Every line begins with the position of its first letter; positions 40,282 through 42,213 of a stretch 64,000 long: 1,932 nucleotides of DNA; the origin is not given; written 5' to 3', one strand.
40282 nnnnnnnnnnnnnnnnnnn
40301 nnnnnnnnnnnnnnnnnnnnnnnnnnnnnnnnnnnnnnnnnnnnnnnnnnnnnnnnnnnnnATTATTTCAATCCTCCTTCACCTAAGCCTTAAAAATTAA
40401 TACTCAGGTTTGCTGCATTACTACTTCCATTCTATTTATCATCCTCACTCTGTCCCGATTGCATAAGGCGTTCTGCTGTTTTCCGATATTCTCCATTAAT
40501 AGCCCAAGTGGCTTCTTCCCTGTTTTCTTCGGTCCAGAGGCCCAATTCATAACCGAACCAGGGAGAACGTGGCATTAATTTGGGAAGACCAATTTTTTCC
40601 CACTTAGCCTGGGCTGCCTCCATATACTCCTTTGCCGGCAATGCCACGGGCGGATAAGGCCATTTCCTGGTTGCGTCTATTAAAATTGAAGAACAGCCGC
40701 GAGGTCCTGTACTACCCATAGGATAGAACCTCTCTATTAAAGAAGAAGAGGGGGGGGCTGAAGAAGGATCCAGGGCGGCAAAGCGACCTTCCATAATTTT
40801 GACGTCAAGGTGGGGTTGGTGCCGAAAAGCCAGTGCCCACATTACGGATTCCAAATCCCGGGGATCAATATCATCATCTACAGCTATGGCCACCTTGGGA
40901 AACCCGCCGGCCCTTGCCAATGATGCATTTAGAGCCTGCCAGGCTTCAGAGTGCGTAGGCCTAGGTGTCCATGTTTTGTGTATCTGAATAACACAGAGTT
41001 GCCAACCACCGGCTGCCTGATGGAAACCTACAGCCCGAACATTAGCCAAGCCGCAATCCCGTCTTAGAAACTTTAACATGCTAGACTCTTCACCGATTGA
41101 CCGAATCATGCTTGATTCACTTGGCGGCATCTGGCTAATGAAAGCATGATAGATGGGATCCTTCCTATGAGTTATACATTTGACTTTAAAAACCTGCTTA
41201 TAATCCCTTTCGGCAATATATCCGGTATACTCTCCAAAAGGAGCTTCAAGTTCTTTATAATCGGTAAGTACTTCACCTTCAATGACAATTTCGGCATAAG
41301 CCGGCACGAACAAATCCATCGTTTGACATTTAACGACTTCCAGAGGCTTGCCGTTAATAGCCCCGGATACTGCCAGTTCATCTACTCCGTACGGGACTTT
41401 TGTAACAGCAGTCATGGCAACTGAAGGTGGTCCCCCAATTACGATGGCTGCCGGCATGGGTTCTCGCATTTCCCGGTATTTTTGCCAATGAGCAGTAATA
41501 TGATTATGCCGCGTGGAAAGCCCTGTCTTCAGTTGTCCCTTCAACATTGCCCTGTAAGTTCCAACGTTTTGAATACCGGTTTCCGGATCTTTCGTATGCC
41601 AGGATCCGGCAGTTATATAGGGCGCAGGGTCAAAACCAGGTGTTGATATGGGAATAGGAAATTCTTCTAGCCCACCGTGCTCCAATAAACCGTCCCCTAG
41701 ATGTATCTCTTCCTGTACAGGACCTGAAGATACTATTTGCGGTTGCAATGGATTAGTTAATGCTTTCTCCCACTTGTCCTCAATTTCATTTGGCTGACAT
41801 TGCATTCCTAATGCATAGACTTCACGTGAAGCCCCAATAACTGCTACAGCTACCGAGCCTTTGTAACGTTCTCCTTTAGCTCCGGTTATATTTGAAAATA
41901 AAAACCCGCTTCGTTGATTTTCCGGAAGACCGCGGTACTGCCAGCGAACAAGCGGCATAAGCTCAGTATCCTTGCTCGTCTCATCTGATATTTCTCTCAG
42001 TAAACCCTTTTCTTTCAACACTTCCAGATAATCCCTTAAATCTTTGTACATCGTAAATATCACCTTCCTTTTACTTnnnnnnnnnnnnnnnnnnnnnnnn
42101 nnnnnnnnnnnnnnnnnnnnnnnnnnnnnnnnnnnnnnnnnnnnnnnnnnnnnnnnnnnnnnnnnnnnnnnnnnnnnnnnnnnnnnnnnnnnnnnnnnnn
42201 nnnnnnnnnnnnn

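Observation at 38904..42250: Adjacent UbiD paralog pair with a 55-aa zinc-ribbon partner, resembling a multi-subunit carboxylase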

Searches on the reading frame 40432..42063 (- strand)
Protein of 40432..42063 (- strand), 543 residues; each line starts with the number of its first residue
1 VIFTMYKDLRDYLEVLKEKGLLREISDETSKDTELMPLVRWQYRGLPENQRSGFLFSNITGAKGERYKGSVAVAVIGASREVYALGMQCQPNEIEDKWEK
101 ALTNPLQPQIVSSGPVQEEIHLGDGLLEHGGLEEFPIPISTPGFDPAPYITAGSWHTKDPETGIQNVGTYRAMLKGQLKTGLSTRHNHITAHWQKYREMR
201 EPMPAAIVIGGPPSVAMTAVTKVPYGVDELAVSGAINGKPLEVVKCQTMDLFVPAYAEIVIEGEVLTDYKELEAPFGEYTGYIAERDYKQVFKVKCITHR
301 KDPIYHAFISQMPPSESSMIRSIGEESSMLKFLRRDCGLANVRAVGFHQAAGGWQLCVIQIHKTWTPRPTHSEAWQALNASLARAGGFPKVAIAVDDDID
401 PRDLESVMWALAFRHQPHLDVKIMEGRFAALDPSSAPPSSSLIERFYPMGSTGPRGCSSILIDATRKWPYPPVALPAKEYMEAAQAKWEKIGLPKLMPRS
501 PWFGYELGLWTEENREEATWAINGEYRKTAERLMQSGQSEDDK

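Call 6: search_protein_families(library=pfam, proteins=[window:40432-42063:-], max_evalue=0.01)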
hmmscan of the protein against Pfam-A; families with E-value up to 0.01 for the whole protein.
window:40432-42063:- (543 aa): 3 families
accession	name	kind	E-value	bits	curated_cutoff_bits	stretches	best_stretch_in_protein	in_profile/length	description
PF01977.22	UbiD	-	1e-61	208.2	23.3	1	113-310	7-203/206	3-octaprenyl-4-hydroxybenzoate carboxy-lyase Rift-related domain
PF20696.2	UbiD_C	-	1.4e-19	70.8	24.2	1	319-440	2-119/127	3-octaprenyl-4-hydroxybenzoate carboxy-lyase C-terminal domain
PF20695.2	UbiD_N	-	0.0012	19.3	24.3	1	13-100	1-76/78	3-octaprenyl-4-hydroxybenzoate carboxy-lyase N-terminal domain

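Call 7: search_protein_families(library=ncbifam, proteins=[window:40432-42063:-], max_evalue=0.01)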
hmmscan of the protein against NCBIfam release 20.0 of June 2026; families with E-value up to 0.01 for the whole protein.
window:40432-42063:- (543 aa): 7 families
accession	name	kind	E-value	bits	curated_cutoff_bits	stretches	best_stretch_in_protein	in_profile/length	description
TIGR00148.1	TIGR00148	subfamily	4.7e-79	266.1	244.85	1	9-437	1-424/438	UbiD family decarboxylase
NF041204.1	VdcC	exception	3.5e-68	230.1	650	1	6-468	1-439/467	non-oxidative hydroxyarylic acid decarboxylases subunit C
TIGR03701.1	mena_SCO4490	equivalog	2.1e-56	191.5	495.9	1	13-436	3-426/433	menaquinone biosynthesis decarboxylase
NF041219.1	BagN_FevL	exception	5.9e-51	173.5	1000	1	4-417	15-434/502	bagremycin/ferroverdin biosynthesis UbiD family decarboxylase BagN/FevL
NF008175.0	PRK10922.1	equivalog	2.9e-42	144.8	788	1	5-427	5-433/497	4-hydroxy-3-polyprenylbenzoate decarboxylase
TIGR02724.1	phenyl_P_beta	equivalog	4.2e-34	117.7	468.95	1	51-442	41-430/472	phenylphosphate carboxylase subunit beta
TIGR02723.1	phenyl_P_alpha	equivalog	3.3e-33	115.1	564.6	1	7-437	8-427/485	phenylphosphate carboxylase subunit alpha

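Call 8: search_solved_structures(query=window:40432-42063:-, max_evalue=1e-10)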
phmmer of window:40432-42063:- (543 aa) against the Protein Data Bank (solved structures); distinct sequences matched with E-value up to 1e-10: 40.
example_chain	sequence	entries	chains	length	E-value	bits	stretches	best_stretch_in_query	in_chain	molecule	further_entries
6h6x_B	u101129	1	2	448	6.3e-50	173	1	61-440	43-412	3-polyprenyl-4-hydroxybenzoate decarboxylase and related decarboxylases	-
6h6v_A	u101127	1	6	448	1.4e-47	165.2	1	61-440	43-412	3-polyprenyl-4-hydroxybenzoate decarboxylase and related decarboxylases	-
6da6_A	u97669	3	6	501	6.9e-43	149.8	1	6-419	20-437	UbiD-like decarboxylase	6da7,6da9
7ae4_A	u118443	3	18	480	2.2e-39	138.2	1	5-440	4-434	Phenolic acid decarboxylase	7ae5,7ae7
7pda_A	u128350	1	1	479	2.4e-38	134.8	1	5-439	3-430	UbiD family decarboxylase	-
2idb_A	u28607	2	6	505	4e-37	130.7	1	5-427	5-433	3-octaprenyl-4-hydroxybenzoate carboxy-lyase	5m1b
5m1c_A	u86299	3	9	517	4.4e-37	130.6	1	5-427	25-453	3-octaprenyl-4-hydroxybenzoate carboxy-lyase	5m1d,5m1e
7abn_D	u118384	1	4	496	9.2e-36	126.3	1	8-418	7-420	UbiD-like decarboxylase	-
4ip2_A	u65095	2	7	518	9.8e-36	126.2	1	8-418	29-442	Aromatic Acid Decarboxylase | PA0254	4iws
7abo_C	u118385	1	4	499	1.7e-35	125.4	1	8-418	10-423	UbiD-like decarboxylase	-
7nf0_A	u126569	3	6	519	6.8e-33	116.8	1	8-421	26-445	Ferulic acid decarboxylase 1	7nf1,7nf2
7ney_A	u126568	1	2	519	2e-32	115.3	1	8-421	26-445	Ferulic acid decarboxylase 1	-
5ny5_A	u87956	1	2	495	1.9e-30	108.7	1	58-443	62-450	3,4-dihydroxybenzoate decarboxylase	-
5o3n_A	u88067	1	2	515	2.1e-30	108.6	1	58-443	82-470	3,4-dihydroxybenzoate decarboxylase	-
7nf3_A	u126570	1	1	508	9.4e-30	106.4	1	59-425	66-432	Ferulic acid decarboxylase 1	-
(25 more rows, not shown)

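Call 48: find_homologous_proteins(query=window:40432-42051:-, max_evalue=1e-30)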
Query window:40432-42051:- (539 aa): 3600 proteins with E <= 1e-30 among 8000 candidates; the best 120 are listed.
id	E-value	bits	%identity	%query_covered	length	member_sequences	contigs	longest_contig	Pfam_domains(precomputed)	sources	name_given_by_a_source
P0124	0.0e+0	1257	100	100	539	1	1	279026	PF20696.3,PF01977.23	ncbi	-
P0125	1.7e-293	992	75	100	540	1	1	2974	PF20696.3,PF01977.23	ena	-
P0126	8.8e-230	782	62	98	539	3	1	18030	PF20696.3,PF01977.23,PF20695.3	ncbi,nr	ncbi:MAG: UbiD family decarboxylase [Dehalococcoidia bacterium]|nr:UbiD family decarboxylase [Dehalo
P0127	1.4e-222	758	59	98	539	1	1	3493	PF20696.3,PF01977.23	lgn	-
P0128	5.4e-202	690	56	98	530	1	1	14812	PF20696.3,PF01977.23,PF20695.3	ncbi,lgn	ncbi:MAG: UbiD family decarboxylase [Deltaproteobacteria bacterium]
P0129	1.5e-200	685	55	99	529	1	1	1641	PF20696.3,PF01977.23,PF20695.3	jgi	-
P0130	7.2e-200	683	55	98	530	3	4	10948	PF20696.3,PF01977.23,PF20695.3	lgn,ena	-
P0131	1.7e-199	682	56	99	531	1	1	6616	PF20696.3,PF01977.23,PF20695.3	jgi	jgi:4-hydroxy-3-polyprenylbenzoate decarboxylase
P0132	2.0e-198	678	56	99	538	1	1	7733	PF20696.3,PF01977.23,PF20695.3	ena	-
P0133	7.2e-198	676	56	100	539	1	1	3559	PF20696.3,PF01977.23,PF20695.3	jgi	-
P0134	1.2e-197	676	57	99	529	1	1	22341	PF20696.3,PF01977.23,PF20695.3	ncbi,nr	ncbi:MAG: UbiD family decarboxylase [Desulfobacterales bacterium]|nr:UbiD family decarboxylase [Desu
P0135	5.2e-196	670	55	99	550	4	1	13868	PF20696.3,PF01977.23,PF20695.3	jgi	jgi:4-hydroxy-3-polyprenylbenzoate decarboxylase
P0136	9.7e-196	669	55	99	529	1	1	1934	PF20696.3,PF01977.23,PF20695.3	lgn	-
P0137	1.7e-194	665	55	98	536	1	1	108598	PF20696.3,PF01977.23,PF20695.3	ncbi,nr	ncbi:MAG: UbiD family decarboxylase [Chloroflexi bacterium]|nr:UbiD family decarboxylase [Chloroflex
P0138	3.6e-194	664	55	99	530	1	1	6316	PF20696.3,PF01977.23,PF20695.3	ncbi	-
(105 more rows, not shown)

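Call 50: find_encoding_contigs(protein=P0126, flank=10000, max_places=1)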
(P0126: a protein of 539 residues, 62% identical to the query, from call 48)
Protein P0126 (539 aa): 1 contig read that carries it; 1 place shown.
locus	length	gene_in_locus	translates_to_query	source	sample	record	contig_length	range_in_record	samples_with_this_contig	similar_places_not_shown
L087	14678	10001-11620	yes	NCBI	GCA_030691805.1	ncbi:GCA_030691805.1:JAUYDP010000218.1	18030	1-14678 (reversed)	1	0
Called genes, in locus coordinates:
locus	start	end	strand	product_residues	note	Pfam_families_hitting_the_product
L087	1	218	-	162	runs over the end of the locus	-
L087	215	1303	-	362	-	PF04015:DUF362, PF14697:Fer4_21 (faint), PF12838:Fer4_7 (faint), PF13237:Fer4_10 (weak), PF00037:Fer4 (weak), PF12837:Fer4_6 (weak)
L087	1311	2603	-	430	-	PF07690:MFS_1, PF06779:MFS_4, PF00083:Sugar_tr (weak), PF07690:MFS_1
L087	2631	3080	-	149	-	PF13673:Acetyltransf_10 (weak), PF00583:Acetyltransf_1, PF13508:Acetyltransf_7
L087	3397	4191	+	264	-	PF00005:ABC_tran, PF13304:AAA_21 (faint)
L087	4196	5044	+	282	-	PF00528:BPD_transp_1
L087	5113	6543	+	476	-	PF20695:UbiD_N, PF01977:UbiD, PF20696:UbiD_C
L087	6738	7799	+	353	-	PF13379:NMT1_2, PF09084:NMT1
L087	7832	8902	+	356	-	PF13379:NMT1_2, PF09084:NMT1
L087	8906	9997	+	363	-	PF13379:NMT1_2, PF09084:NMT1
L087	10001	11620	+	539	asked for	PF20695:UbiD_N (weak), PF01977:UbiD, PF20696:UbiD_C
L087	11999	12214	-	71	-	PF15919:HicB_lk_antitox, PF21748:UPF0150 (weak)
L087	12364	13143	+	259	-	PF00106:adh_short, PF08659:KR, PF13561:adh_short_C2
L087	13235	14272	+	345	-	PF08240:ADH_N, PF00107:ADH_zinc_N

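Call 51: find_encoding_contigs(protein=P0125, flank=5000, max_places=1)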
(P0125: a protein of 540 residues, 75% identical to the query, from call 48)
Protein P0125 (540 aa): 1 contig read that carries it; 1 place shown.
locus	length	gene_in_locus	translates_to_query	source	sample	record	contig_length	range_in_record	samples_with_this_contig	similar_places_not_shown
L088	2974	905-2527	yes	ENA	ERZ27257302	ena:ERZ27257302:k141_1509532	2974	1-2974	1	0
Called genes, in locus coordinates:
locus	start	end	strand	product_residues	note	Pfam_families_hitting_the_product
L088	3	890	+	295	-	?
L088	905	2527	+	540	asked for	PF01977:UbiD, PF20696:UbiD_C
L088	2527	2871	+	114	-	PF13085:Fer2_3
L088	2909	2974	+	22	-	?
